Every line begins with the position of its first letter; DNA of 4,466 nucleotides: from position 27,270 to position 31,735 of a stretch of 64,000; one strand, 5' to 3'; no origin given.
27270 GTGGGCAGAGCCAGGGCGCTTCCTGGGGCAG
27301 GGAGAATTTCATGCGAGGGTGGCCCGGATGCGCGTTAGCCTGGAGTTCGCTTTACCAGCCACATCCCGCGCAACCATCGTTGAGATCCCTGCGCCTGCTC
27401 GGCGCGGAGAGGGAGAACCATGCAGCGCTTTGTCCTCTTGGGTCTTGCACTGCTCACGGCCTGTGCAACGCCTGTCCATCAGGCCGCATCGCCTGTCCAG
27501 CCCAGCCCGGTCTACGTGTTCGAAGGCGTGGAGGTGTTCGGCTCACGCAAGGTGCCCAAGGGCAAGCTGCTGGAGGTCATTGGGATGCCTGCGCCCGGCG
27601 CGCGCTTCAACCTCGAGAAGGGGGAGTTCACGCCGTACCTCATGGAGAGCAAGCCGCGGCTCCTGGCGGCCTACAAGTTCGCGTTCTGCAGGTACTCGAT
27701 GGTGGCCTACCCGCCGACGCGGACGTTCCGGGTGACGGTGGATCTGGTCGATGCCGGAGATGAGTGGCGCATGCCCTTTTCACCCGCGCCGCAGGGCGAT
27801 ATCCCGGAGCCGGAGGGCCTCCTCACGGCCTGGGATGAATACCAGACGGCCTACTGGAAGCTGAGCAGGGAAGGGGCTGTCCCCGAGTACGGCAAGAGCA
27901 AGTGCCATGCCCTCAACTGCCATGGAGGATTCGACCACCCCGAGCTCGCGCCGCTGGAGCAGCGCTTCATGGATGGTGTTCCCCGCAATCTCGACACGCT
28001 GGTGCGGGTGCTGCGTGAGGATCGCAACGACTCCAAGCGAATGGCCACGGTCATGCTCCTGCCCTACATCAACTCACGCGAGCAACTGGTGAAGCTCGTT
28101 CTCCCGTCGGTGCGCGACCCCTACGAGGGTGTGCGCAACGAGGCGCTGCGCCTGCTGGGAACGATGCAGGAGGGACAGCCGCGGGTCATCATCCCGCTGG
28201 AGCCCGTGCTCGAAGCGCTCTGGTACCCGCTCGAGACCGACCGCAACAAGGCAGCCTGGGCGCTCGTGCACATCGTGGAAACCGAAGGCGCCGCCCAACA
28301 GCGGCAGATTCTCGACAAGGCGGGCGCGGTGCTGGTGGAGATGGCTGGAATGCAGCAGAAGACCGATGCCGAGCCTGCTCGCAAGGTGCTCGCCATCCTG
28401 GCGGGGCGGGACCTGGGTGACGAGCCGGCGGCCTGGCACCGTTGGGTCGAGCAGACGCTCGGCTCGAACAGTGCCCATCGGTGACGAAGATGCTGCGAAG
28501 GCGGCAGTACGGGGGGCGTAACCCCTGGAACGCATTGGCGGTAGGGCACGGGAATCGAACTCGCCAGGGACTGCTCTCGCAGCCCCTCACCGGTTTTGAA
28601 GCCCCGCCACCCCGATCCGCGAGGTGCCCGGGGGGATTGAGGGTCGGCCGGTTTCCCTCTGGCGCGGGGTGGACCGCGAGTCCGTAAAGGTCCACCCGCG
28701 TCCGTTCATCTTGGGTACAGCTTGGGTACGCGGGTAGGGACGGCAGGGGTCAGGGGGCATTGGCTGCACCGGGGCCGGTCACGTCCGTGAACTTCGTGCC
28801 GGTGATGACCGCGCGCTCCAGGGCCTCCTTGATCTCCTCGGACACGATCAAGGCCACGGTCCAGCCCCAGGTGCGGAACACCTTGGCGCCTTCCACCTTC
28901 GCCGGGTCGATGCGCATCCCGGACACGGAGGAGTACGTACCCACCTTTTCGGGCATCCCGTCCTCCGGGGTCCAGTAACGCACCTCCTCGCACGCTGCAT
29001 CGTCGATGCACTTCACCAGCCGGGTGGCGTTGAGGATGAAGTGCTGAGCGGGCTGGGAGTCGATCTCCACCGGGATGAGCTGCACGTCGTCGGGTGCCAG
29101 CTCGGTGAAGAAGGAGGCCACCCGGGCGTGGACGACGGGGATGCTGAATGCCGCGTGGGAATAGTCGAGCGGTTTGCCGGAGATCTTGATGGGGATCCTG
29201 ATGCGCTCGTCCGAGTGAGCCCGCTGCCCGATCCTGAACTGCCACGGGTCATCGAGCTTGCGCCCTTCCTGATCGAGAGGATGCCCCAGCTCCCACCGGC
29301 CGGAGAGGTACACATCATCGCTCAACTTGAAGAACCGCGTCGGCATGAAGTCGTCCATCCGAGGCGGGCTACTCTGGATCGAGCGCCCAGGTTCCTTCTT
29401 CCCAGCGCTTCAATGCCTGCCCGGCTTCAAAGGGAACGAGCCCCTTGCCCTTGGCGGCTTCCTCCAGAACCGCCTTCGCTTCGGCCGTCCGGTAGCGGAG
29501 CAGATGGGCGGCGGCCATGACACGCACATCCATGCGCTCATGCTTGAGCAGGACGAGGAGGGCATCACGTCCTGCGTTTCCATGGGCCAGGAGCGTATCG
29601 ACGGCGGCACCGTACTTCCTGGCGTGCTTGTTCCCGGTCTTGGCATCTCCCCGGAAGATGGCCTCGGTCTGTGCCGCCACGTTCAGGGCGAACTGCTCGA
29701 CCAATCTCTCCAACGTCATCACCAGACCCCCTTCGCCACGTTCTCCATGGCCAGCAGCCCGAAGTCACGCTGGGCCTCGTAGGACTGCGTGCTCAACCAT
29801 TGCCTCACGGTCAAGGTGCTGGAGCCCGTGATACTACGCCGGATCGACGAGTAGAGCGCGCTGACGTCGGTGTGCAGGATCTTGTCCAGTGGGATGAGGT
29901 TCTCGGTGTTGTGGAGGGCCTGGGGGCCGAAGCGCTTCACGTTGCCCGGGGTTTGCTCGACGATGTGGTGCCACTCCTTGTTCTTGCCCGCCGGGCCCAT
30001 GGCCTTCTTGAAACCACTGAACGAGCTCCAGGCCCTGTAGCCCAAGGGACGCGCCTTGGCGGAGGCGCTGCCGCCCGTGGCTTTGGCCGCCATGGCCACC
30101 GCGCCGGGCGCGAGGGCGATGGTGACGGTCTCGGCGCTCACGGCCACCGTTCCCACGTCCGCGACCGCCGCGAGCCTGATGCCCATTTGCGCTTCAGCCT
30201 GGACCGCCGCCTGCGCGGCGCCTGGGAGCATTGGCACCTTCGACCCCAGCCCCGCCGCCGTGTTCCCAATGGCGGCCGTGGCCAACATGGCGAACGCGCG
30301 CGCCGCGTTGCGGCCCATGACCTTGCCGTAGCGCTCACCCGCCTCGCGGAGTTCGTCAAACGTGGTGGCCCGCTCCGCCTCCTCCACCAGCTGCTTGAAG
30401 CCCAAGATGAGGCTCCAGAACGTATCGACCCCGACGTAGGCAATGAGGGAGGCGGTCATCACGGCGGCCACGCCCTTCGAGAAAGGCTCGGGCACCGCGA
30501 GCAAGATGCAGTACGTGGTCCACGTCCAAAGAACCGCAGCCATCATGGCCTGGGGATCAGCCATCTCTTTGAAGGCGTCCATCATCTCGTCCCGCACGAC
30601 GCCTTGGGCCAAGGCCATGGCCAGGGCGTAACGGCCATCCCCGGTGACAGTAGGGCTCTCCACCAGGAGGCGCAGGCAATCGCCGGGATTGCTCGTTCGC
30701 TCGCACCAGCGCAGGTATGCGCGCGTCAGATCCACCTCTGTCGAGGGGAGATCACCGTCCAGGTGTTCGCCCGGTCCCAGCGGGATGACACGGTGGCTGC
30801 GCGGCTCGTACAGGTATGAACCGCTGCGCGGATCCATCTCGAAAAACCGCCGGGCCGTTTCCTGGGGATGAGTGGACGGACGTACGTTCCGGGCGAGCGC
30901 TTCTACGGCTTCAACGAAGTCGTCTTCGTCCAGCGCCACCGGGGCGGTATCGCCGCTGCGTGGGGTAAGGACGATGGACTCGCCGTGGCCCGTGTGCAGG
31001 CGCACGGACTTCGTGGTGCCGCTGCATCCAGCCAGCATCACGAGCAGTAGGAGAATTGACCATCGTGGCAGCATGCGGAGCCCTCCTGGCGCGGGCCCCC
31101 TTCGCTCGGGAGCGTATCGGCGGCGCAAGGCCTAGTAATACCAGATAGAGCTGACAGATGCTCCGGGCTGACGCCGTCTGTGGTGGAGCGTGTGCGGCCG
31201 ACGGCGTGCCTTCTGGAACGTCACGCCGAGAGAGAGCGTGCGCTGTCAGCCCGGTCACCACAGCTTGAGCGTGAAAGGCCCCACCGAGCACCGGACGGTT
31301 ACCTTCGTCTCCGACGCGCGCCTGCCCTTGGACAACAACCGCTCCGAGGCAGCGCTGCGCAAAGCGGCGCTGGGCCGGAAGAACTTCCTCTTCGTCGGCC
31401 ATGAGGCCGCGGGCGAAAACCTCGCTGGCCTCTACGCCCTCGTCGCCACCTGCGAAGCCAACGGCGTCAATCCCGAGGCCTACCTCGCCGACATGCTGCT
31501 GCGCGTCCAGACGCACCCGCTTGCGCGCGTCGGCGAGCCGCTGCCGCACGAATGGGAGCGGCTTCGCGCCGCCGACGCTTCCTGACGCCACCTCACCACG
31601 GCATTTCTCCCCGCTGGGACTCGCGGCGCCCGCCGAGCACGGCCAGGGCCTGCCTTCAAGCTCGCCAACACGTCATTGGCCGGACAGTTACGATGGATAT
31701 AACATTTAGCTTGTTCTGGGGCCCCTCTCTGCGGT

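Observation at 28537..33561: tRNA-Sec-anchored integrated element flanked by a 66-bp direct repeat of the tRNA 3' end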

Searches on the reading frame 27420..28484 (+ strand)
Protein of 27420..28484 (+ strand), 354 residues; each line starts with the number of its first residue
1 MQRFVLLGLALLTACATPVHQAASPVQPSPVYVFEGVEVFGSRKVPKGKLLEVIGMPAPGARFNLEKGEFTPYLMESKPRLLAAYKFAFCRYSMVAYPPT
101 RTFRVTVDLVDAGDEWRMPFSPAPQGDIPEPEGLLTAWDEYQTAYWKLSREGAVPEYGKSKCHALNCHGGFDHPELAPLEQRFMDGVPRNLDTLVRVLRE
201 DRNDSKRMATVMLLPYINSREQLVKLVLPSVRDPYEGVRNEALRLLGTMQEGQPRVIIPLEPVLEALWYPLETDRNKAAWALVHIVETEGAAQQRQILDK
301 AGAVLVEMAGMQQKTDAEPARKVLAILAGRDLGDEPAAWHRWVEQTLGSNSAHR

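Call 9: search_protein_families(library=pfam, proteins=[window:27420-28484:+], max_evalue=0.01)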
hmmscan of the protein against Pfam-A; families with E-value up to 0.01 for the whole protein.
window:27420-28484:+ (354 aa): 2 families
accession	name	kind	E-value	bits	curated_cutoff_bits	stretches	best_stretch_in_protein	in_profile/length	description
PF13646.12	HEAT_2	-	8.6e-07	29.6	27.7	1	192-266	2-73/88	HEAT repeats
PF13513.12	HEAT_EZ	-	0.0018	19.2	27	1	238-282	3-52/55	HEAT-like repeat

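Call 22: search_protein_families(library=ncbifam, proteins=[window:27420-28484:+], max_evalue=0.01)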
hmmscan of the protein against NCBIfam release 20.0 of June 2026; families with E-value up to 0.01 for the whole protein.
window:27420-28484:+ (354 aa): 0 families

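Call 36: find_homologous_proteins(query=window:27420-28484:+)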
Query window:27420-28484:+ (354 aa): 72 proteins with E <= 0.001 among 8000 candidates.
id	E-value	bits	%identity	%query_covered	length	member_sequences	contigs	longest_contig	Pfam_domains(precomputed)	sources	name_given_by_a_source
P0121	2.5e-213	726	87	100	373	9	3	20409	PF13646.13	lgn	-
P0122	2.9e-200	683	88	93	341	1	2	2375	PF13646.13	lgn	-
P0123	2.7e-178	611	78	93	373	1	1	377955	-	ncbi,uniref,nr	ncbi:HEAT repeat domain-containing protein [Hyalangium rubrum]|uniref:HEAT repeat domain-containing 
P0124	4.0e-155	534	65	100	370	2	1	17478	-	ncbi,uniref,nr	ncbi:HEAT repeat domain-containing protein [Corallococcus terminator]|uniref:HEAT repeat domain-cont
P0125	3.6e-152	525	68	91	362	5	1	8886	PF13646.13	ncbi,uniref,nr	ncbi:HEAT repeat domain-containing protein [Corallococcus sicarius]|uniref:HEAT repeat domain-contai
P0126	8.6e-149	514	61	98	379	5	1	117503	PF13646.13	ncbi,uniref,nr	ncbi:HEAT repeat domain-containing protein [Corallococcus sp. BB11-1]|uniref:HEAT repeat domain-cont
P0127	6.5e-147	507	65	98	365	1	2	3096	PF13646.13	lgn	-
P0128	6.6e-147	507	66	94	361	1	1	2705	PF13646.13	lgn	-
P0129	7.5e-147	507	68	93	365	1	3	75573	-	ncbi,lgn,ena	-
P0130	2.4e-146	505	64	95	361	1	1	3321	-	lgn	-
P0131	7.3e-146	504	67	91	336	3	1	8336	-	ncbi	ncbi:HEAT repeat domain-containing protein, partial [Corallococcus praedator]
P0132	3.2e-144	498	65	93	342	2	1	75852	-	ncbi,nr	ncbi:MAG: hypothetical protein EOO71_01500 [Myxococcaceae bacterium]|nr:MAG: hypothetical protein EO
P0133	1.4e-141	490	61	99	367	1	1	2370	PF13646.13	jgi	jgi:hypothetical protein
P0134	6.0e-141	488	65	92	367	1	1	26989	PF13646.13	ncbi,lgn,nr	ncbi:MAG: HEAT repeat domain-containing protein [Myxococcaceae bacterium]|nr:HEAT repeat domain-cont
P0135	2.0e-140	486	66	90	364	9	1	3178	PF13646.13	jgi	jgi:hypothetical protein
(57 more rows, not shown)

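Call 37: find_encoding_contigs(protein=P0121, flank=10000, max_places=3)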
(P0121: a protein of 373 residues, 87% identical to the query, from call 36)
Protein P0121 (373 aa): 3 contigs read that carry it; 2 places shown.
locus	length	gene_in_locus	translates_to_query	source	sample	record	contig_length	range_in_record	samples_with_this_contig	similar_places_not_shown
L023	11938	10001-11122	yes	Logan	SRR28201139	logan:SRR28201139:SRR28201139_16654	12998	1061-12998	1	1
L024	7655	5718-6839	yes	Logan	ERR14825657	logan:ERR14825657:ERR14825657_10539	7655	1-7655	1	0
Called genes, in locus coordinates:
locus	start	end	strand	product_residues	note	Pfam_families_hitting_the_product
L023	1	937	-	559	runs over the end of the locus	PF00501:AMP-binding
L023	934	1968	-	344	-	-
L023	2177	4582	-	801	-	PF13188:PAS_8 (faint), PF13596:PAS_10 (faint), PF08448:PAS_4, PF00989:PAS (weak), PF08447:PAS_3, PF08448:PAS_4, PF00512:HisKA, PF02518:HATPase_c, +1 more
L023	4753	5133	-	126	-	PF07784:DUF1622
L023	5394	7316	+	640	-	-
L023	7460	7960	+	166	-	PF01613:Flavin_Reduct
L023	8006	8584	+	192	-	PF00081:Sod_Fe_N, PF02777:Sod_Fe_C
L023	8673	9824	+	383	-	-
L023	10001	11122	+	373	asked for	PF13646:HEAT_2 (weak)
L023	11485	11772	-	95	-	PF03050:DDE_Tnp_IS66 (weak)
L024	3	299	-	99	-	?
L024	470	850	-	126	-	PF07784:DUF1622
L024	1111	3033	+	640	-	-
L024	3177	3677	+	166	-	PF01613:Flavin_Reduct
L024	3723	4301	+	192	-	PF00081:Sod_Fe_N, PF02777:Sod_Fe_C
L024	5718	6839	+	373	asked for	PF13646:HEAT_2 (weak)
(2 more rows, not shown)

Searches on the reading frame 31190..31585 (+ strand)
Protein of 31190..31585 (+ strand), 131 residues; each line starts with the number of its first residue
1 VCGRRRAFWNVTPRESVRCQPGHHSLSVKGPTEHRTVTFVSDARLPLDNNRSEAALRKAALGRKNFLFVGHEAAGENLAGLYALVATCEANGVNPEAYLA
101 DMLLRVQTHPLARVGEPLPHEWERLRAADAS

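Call 9: search_protein_families(library=pfam, proteins=[window:31190-31585:+], max_evalue=0.01)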
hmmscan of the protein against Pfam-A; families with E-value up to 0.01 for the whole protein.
window:31190-31585:+ (131 aa): 2 families
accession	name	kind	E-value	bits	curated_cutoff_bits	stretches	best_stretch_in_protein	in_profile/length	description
PF13817.11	DDE_Tnp_IS66_C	-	4.9e-10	39.9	30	1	84-120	2-39/39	IS66 C-terminal element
PF03050.20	DDE_Tnp_IS66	-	5.8e-10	39.5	23.1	1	34-76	241-283/284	Transposase IS66 family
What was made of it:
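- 31287..31692 (+): Truncated IS66: the last roughly 90 codons of the transposase plus the presumed right end. The right boundary is my reading of ...CAGTTAC together with the GC drop, and is not verified. Pfam DDE_Tnp_IS66 and IS66_C on residues 34-120 of ORF 31190-31585 (call 9).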

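Call 22: search_protein_families(library=ncbifam, proteins=[window:31190-31585:+], max_evalue=0.01)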
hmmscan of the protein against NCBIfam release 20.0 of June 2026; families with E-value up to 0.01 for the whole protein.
window:31190-31585:+ (131 aa): 1 family
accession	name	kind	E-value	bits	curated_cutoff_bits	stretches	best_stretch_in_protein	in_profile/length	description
NF033517.1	transpos_IS66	equivalog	9.6e-22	77.6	180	1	33-105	314-386/387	IS66 family transposase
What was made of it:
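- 31287..31692 (+): NCBIfam transpos_IS66, profile positions 314-386 of 387 (call 22).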
